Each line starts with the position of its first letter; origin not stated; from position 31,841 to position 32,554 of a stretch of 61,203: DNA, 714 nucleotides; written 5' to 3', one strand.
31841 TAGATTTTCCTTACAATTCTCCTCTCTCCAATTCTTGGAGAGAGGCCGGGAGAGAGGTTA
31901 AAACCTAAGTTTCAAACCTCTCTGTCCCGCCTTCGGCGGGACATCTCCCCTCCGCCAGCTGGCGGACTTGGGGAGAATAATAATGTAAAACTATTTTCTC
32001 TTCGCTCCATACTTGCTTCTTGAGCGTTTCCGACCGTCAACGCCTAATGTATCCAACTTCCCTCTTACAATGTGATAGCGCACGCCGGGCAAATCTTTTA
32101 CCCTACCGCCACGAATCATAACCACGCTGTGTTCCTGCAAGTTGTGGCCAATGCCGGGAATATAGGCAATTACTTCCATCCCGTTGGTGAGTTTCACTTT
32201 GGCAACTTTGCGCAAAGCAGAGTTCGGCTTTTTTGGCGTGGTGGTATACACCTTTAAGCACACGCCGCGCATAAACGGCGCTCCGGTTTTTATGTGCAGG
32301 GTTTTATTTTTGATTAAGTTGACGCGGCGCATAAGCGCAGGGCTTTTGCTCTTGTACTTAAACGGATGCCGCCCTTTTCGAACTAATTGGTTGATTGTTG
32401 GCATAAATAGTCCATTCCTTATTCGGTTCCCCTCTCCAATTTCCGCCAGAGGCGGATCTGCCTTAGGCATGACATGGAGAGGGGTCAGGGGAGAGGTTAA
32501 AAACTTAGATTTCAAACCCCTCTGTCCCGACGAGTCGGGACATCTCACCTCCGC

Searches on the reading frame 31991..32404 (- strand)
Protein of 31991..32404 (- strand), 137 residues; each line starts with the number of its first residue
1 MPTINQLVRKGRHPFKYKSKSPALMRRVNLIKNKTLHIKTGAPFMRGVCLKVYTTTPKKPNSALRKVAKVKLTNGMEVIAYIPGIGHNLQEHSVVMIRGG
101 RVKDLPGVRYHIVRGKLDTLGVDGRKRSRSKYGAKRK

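Call 39: find_encoding_contigs(protein=window:31991-32404:-, flank=3000, max_places=10)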
Protein window:31991-32404:- (137 aa): no gene with exactly this product is on record in the collection.
